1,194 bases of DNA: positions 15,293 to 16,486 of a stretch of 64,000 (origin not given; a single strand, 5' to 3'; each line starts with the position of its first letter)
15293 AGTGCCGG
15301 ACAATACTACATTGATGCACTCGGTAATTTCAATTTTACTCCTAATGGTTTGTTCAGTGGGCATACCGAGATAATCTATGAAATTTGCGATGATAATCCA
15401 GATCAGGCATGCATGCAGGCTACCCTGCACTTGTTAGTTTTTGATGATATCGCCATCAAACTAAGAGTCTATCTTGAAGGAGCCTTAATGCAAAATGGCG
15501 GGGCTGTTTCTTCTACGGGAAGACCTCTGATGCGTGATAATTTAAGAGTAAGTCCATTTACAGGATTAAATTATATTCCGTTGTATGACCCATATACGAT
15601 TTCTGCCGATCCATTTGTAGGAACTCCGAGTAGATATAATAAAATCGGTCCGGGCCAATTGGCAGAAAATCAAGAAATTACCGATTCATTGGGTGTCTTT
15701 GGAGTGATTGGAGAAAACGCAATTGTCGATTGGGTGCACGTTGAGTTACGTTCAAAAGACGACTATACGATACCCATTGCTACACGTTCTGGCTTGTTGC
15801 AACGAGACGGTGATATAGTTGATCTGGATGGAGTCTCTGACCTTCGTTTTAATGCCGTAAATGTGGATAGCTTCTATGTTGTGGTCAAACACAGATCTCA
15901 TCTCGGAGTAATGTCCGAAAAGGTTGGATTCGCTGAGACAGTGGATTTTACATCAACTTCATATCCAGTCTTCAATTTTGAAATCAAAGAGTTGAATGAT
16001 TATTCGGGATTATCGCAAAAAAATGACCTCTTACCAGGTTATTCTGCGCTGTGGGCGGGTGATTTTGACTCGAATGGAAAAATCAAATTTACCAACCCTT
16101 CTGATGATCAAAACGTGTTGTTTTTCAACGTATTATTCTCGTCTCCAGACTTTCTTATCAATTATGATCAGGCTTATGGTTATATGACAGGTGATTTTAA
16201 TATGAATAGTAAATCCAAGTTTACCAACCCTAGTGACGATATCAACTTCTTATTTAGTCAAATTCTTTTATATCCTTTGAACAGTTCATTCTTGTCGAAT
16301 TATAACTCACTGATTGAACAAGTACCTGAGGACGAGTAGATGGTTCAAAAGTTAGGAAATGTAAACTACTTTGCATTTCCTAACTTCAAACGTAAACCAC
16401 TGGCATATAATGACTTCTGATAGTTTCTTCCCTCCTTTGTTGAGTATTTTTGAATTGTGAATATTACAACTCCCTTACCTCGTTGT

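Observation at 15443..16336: Shared ~300-aa C-terminal module with paired dockerin-like loops and invariant LIEQVPE end, and no recognisable T9SS sorting domain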

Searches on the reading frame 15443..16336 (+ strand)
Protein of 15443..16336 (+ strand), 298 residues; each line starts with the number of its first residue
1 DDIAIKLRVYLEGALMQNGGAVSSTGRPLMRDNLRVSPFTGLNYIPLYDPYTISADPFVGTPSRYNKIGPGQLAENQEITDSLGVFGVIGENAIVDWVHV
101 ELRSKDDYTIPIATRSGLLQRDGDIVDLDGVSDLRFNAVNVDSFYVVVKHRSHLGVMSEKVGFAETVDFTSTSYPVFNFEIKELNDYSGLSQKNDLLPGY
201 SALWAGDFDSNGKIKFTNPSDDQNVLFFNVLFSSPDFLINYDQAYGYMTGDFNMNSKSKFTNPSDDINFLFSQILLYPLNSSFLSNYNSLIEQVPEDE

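Call 9: search_solved_structures(query=window:15443-16336:+, max_evalue=10, show_alignments=2)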
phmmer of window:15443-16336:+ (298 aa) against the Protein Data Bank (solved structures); distinct sequences matched with E-value up to 10: 0.

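Call 10: find_homologous_proteins(query=window:15443-16336:+)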
Query window:15443-16336:+ (298 aa): 242 proteins with E <= 0.001 among 1160 candidates; the best 120 are listed.
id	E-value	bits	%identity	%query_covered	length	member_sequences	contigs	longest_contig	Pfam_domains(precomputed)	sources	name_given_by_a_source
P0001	2.3e-158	544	80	100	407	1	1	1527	PF17963.8,PF17892.8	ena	-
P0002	1.6e-125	436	67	99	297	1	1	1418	-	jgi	jgi:hypothetical protein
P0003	6.4e-104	365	59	99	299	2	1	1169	-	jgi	jgi:hypothetical protein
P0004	2.7e-101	357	57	99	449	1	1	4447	PF17963.8,PF17892.8,PF17803.8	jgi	jgi:hypothetical protein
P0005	1.1e-99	351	58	99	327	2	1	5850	-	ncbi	ncbi:MAG: hypothetical protein RLZZ546_285, partial [Bacteroidota bacterium]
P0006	1.9e-99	351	56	100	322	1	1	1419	-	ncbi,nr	ncbi:MAG TPA: hypothetical protein PJ990_15965, partial [Saprospiraceae bacterium]|nr:hypothetical p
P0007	2.9e-98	347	55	100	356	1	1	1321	PF17963.8,PF17892.8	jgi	jgi:hypothetical protein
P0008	4.9e-98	346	57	98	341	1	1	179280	-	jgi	-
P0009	1.0e-96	342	58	99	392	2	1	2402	PF17963.8,PF17892.8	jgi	jgi:hypothetical protein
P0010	1.2e-96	341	54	99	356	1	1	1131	PF17963.8,PF17892.8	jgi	jgi:hypothetical protein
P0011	5.8e-95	336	57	98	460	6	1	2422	PF17963.8,PF17892.8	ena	-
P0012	1.8e-94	334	55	98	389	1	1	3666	PF17963.8,PF17892.8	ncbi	-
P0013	2.5e-94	334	55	99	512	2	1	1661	PF17963.8,PF17892.8,PF17803.8,PF19076.7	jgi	jgi:hypothetical protein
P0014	2.6e-92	327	56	98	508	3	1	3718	PF17963.8,PF17892.8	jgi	jgi:hypothetical protein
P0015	4.4e-92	327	54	99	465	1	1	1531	PF17963.8,PF17892.8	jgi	jgi:hypothetical protein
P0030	6.2e-82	293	52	98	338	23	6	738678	-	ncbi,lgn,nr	ncbi:MAG TPA: hypothetical protein VK169_20795 [Saprospiraceae bacterium]|nr:hypothetical protein [S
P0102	2.4e-67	245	46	98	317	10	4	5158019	-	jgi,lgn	jgi:hypothetical protein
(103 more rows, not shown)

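Call 13: find_encoding_contigs(protein=P0030, flank=10000, max_places=3)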
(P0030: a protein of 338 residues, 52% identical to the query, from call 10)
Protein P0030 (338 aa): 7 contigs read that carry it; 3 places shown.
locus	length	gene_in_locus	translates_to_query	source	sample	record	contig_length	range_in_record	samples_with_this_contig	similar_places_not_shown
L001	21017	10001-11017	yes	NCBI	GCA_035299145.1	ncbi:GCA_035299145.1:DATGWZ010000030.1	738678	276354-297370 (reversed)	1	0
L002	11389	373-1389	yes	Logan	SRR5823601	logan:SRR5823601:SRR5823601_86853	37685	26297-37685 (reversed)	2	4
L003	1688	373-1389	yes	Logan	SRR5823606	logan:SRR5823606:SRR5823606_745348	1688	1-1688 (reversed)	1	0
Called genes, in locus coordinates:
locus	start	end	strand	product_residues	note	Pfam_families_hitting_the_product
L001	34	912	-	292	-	-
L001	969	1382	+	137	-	PF05154:TM2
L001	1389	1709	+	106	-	PF10825:DUF2752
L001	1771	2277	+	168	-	PF20420:DUF6702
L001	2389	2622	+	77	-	PF01809:YidD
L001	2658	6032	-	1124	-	PF17757:UvrB_inter, PF02559:CarD_TRCF_RID, PF04851:ResIII (weak), PF00270:DEAD, PF00271:Helicase_C, PF22590:Cas3-like_C_2 (weak), PF03461:TRCF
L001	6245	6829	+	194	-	-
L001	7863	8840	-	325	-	-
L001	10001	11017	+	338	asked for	-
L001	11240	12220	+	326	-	-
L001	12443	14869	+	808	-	PF13620:CarboxypepD_reg, PF13715:CarbopepD_reg_2, PF00593:TonB_dep_Rec_b-barrel, PF14905:OMP_b-brl_3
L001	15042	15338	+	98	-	PF12823:DUF3817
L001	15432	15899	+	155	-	-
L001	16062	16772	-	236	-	PF01427:Peptidase_M15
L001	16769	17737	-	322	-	-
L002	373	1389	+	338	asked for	-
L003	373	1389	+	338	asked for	-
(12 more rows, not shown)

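Call 20: find_encoding_contigs(protein=P0102, flank=10000, max_places=2)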
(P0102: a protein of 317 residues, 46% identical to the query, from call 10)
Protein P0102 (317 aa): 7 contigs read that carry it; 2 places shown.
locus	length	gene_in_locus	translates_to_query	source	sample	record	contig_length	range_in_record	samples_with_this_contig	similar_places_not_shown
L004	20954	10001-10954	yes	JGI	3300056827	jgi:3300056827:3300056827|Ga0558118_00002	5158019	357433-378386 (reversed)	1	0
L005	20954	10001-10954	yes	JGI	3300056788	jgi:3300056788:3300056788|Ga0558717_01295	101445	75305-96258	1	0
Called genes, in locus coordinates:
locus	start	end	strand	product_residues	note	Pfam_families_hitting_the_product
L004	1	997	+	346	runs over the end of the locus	PF02424:ApbE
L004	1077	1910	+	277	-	PF00929:RNase_T, PF13482:RNase_H_2 (faint), PF20600:ExoX-like_C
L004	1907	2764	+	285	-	-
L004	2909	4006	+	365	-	PF03150:CCP_MauG, PF21419:RoxA-like_Cyt-c (faint)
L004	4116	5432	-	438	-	PF00275:EPSP_synthase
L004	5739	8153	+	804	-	PF02190:LON_substr_bdg, PF13401:AAA_22 (faint), PF00004:AAA, PF07728:AAA_5, PF22667:Lon_lid, PF05362:Lon_C, PF13541:ChlI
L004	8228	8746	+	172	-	PF07638:Sigma70_ECF, PF04542:Sigma70_r2, PF08281:Sigma70_r4_2, PF04545:Sigma70_r4 (weak)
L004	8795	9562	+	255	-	PF04773:FecR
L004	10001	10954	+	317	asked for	-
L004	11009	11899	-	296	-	PF05148:Methyltransf_8, PF13489:Methyltransf_23, PF01209:Ubie_methyltran (faint), PF13847:Methyltransf_31, PF08241:Methyltransf_11, PF08242:Methyltransf_12, PF13649:Methyltransf_25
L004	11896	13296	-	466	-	PF01554:MatE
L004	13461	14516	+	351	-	PF00953:Glycos_transf_4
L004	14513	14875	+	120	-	PF02537:CRCB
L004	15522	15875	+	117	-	-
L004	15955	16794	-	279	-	PF02018:CBM_4_9, PF18962:Por_Secre_tail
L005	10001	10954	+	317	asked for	-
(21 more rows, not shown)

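Call 21: predict_structure(alignment_id=A2)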
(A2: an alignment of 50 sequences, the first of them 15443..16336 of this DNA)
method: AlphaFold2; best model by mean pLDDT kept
length: 298 residues; sequences in the alignment: 50
mean_pLDDT: 91.4   pTM: 0.92
mean pLDDT of the five models: 91.4, 91.1, 90.1, 89.1, 88.4
residues with pLDDT >= 90: 216; 70-90: 74; 50-70: 8; < 50: 0
segments of 3 or more residues with pLDDT < 50: none
pLDDT, mean of each block of 10 residues (from residue 1): 93 94 96 84 94 87 92 96 94 96 97 98 97 96 97 96 96 91 75 94 95 85 90 80 86 89 80 93 88 91
secondary structure, 60 per line:
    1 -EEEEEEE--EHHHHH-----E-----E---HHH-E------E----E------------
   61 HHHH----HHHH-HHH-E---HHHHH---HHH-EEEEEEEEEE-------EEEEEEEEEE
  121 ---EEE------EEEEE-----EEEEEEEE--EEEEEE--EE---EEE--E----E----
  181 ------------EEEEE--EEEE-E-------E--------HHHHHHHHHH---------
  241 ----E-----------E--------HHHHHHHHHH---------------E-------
elements in order: E2-8 H12-16 H61-64 H69-72 H82-86 E94-103 E111-120 E124-126 E133-137 E143-150 E153-158 E166-168 E193-197 E200-203 H222-231 H266-275

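Call 23: search_protein_representatives(alignment_id=A2)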
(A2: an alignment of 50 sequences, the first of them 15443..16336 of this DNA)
Query: 50 sequences, 325 profile positions. Proteins with E-value up to 0.001 (for the whole library): 10269; up to 1e-10: 7432; up to 1e-30: 2309. The best 150 are listed.
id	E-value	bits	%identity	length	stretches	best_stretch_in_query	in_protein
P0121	2.0e-205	697.3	-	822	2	25-322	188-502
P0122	6.0e-197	669.4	-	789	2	23-321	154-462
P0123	1.3e-133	461.2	-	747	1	18-324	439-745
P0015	1.9e-133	460.7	-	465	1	17-322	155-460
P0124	1.9e-132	457.4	-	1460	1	12-323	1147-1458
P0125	4.1e-132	456.3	-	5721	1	16-323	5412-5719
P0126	5.1e-132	456.0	-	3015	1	16-323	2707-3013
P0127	1.1e-131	454.9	-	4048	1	19-323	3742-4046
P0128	1.3e-131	454.6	-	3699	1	16-323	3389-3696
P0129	2.6e-131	453.7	-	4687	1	18-322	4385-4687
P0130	5.0e-131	452.7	-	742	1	27-321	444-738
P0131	6.9e-131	452.3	-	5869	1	11-324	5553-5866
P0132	7.0e-131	452.2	-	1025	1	16-322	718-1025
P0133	8.9e-131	451.9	-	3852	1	15-322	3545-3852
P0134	1.0e-130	451.7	-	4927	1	18-322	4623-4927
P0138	1.7e-128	444.4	-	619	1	21-324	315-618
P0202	1.1e-90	320.1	-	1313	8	116-242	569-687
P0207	1.7e-87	309.7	-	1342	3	25-315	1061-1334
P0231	3.1e-76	272.7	-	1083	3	117-318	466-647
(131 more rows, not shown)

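Call 24: fold_search(model_id=the predicted structure, library=pdb)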
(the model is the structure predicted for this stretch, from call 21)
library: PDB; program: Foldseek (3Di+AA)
matches with E <= 10: 459; with E <= 0.001: 0
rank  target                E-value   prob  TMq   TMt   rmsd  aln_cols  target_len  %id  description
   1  2b59_B                2.5e-02  0.84  0.27  0.46   5.7       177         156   12  The type II cohesin dockerin complex (released 2005-10-11)
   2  4wi0_B                5.0e-02  0.57  0.27  0.46  11.1       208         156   14  Crystal structure of Coh3ScaB-XDoc_M2ScaA complex: A C-terminal interface mutant of type II Cohesin-X-Dockerin complex (released 2015-10-07)
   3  4u3s_B                7.2e-02  0.69  0.28  0.48   5.3       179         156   12  Crystal structure of Coh3ScaB-XDoc_M1ScaA complex: A N-terminal interface mutant of type II Cohesin-X-Dockerin complex (released 2015-07-29)
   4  3kcp_A                1.4e-01  0.60  0.29  0.28   5.2       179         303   11  Crystal structure of interacting Clostridium thermocellum multimodular components (released 2010-02-09)
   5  6yoa_B                2.1e-01  0.13  0.15  0.28   9.5       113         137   11  Lig v 1 structure and the inflammatory response to the Ole e 1 protein family (released 2020-05-13)
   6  4fl4_C                2.2e-01  0.51  0.30  0.29   4.9       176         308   10  Scaffoldin conformation and dynamics revealed by a ternary complex from the Clostridium thermocellum cellulosome (released 2012-06-27)
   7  4fl4_L                2.5e-01  0.28  0.23  0.23   5.7       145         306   11  Scaffoldin conformation and dynamics revealed by a ternary complex from the Clostridium thermocellum cellulosome (released 2012-06-27)
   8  8dek_A                2.7e-01  0.28  0.15  0.11   3.9        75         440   12  The structure of the glycopeptidase catalytic domain including the linker of Amuc_1438 (released 2022-08-31)
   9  6yoa_A                3.0e-01  0.16  0.16  0.30   9.1       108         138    9  Lig v 1 structure and the inflammatory response to the Ole e 1 protein family (released 2020-05-13)
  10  2ya2_A                3.2e-01  0.11  0.18  0.09  16.4       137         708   13  Catalytic Module of the Multi-modular glycogen-degrading pneumococcal virulence factor SpuA in complex with an inhibit (released 2011-04-20)
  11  8ve2_D                3.4e-01  0.15  0.13  0.27   4.0        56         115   20  Unliganded human transthyretin in the canonical conformation (released 2024-06-05)
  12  3iwv_D                3.7e-01  0.13  0.11  0.25   3.9        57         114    7  Crystal structure of Y116T mutant of 5-HYDROXYISOURATE HYDROLASE (TRP) (released 2010-09-01)
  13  3q1e_A                4.2e-01  0.15  0.12  0.27   3.8        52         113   13  Crystal structure of Y116T/I16A double mutant of 5-hydroxyisourate hydrolase in complex with T4 (released 2011-05-04)
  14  9h7o_B                4.2e-01  0.10  0.10  0.22   6.7        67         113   13  Human Transthyretin in Complex with 5-(quinolin-8-yl)pyrimidin-2-amine (released 2025-03-12)
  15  9rgk_A                4.2e-01  0.10  0.10  0.21   6.2        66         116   14  Human Transthyretin I107V Mutant (released 2026-03-18)
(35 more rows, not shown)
